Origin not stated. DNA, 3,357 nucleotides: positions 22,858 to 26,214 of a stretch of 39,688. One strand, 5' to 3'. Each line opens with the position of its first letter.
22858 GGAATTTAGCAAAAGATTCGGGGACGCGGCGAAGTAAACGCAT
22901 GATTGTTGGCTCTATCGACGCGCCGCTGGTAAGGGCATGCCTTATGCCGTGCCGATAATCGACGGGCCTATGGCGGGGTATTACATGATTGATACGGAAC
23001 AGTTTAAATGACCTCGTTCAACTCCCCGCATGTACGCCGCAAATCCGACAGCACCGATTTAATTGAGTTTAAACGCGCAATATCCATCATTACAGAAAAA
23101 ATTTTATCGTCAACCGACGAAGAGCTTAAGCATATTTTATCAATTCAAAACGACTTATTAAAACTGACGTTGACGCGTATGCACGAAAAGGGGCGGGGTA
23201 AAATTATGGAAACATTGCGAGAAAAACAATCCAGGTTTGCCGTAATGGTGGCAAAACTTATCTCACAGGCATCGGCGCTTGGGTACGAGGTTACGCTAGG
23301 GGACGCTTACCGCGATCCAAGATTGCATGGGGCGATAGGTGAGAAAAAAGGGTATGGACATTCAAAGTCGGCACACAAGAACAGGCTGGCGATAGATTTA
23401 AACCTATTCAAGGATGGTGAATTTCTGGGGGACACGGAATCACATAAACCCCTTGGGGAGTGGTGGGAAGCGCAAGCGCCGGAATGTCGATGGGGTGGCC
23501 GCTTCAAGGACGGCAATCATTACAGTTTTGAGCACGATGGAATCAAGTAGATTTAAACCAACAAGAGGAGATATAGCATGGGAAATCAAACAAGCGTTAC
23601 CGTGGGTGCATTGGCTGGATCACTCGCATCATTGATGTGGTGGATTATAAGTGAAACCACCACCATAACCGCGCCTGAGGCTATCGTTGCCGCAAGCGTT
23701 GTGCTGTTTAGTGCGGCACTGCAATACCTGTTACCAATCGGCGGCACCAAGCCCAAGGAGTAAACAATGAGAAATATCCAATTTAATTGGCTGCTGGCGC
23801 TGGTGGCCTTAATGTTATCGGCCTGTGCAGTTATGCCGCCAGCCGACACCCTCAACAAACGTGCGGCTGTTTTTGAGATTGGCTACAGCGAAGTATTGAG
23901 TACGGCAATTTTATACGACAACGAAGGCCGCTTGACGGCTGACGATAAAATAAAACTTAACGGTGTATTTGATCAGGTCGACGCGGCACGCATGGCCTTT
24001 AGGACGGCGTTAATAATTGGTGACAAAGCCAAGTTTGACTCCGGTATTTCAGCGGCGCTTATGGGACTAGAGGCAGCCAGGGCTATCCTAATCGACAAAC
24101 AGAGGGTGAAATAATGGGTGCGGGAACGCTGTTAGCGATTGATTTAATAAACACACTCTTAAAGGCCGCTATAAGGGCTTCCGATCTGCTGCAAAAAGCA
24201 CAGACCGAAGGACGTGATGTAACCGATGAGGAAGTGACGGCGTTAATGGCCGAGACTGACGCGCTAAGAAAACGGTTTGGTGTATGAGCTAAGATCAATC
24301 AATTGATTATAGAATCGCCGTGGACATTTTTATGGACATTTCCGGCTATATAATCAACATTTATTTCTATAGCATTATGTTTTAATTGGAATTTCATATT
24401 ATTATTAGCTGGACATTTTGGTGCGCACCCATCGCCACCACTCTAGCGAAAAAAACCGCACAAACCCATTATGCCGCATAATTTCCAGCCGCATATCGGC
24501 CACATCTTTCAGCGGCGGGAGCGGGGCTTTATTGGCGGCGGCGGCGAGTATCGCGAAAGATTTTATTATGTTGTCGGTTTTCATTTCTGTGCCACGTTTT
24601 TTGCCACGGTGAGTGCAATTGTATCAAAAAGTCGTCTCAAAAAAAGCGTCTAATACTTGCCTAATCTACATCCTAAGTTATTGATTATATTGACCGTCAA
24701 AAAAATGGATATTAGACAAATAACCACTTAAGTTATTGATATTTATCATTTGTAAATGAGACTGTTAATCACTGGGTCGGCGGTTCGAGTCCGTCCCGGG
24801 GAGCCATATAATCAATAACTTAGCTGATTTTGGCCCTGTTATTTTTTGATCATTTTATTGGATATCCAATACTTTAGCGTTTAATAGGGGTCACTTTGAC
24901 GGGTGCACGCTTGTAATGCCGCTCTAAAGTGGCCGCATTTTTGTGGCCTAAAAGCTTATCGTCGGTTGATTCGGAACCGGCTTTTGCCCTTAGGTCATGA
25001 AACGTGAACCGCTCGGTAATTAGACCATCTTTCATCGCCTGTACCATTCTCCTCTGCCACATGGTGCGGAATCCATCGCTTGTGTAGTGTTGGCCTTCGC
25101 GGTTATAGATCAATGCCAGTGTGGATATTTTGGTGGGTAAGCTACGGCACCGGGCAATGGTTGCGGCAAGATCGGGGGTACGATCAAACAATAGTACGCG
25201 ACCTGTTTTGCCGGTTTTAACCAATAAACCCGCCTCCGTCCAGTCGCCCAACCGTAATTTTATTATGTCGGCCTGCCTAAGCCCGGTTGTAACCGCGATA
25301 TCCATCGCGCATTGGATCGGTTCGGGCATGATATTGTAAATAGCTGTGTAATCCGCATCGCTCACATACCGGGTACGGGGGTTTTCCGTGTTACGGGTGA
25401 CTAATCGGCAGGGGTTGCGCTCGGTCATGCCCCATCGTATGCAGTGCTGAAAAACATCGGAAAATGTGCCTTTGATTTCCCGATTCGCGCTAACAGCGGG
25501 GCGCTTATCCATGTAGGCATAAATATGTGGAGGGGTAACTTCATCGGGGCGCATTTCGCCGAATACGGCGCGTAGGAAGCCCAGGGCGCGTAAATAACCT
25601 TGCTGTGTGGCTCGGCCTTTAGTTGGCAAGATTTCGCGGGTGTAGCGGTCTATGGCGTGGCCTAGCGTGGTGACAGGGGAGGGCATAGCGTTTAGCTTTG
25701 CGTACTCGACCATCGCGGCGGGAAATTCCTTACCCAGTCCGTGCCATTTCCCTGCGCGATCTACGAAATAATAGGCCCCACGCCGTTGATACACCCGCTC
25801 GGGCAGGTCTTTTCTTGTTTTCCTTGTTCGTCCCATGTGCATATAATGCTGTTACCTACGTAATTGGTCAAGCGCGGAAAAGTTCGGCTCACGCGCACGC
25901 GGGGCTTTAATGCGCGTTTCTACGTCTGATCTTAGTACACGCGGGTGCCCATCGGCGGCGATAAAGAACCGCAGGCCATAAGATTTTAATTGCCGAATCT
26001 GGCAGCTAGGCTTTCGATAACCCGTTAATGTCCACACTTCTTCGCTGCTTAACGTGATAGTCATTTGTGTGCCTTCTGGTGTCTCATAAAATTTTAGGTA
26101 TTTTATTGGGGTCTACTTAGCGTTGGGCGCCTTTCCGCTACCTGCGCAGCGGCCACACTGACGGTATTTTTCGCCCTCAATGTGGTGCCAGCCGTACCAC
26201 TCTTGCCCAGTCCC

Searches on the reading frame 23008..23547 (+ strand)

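Call 51: search_protein_families(library=pfam, proteins=[window:23008-23547:+], max_evalue=0.01)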
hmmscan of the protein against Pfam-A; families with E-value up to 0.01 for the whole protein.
window:23008-23547:+ (180 aa): 1 family
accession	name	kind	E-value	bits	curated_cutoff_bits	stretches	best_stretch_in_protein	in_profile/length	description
PF13539.11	Peptidase_M15_4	-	0.00084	20.3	25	1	119-173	5-69/70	D-alanyl-D-alanine carboxypeptidase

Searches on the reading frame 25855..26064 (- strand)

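Call 57: search_protein_families(library=pfam, proteins=[window:25855-26064:-], max_evalue=0.001)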
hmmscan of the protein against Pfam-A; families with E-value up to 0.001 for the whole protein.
window:25855-26064:- (70 aa): 1 family
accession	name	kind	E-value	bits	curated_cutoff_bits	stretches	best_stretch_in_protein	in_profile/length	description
PF13986.11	DUF4224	-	2.2e-15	56.8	22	1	4-46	1-43/45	Domain of unknown function (DUF4224)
